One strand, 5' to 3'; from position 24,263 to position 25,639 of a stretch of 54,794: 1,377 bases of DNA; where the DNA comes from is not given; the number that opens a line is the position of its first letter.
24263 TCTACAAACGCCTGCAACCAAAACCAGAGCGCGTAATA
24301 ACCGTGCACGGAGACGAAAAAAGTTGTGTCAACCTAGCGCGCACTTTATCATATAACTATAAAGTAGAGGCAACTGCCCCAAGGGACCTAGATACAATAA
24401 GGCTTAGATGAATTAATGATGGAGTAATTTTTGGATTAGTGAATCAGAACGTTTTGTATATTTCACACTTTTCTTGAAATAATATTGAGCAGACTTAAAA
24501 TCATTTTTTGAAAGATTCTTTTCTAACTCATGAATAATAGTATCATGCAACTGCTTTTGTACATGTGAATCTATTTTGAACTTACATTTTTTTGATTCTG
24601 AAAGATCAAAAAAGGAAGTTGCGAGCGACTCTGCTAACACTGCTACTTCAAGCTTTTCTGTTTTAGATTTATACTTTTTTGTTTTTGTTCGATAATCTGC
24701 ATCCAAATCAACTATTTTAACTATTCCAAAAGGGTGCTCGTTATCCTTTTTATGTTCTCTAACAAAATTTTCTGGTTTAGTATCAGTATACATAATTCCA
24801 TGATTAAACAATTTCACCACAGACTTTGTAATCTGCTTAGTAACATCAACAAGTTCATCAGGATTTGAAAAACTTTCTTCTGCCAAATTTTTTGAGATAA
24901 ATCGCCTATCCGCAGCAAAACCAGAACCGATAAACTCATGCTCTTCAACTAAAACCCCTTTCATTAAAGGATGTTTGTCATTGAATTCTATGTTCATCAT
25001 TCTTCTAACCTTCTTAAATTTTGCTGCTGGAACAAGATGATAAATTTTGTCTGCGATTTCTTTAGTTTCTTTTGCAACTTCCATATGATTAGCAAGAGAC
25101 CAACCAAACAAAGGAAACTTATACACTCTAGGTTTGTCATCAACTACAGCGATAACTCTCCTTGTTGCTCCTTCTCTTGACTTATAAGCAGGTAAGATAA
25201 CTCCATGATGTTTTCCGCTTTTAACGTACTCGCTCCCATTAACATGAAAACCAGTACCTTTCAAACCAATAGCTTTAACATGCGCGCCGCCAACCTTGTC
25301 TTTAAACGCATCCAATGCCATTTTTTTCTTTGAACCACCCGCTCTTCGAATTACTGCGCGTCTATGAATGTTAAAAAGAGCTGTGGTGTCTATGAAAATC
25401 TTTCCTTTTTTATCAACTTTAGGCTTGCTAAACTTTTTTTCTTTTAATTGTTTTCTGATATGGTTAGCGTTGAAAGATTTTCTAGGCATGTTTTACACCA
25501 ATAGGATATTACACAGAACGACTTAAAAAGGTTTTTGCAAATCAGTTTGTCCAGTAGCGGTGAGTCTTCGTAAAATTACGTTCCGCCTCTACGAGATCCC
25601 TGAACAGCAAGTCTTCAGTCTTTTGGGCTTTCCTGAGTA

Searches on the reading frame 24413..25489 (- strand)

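Call 23: search_protein_families(library=pfam, max_evalue=0.001, proteins=[window:24413-25489:-])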
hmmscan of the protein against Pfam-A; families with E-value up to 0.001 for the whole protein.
window:24413-25489:- (358 aa): 1 family
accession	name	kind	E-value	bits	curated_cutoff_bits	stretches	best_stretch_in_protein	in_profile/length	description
PF00069.31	Pkinase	-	1.1e-05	25.4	31.7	1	202-271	89-151/263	Protein kinase domain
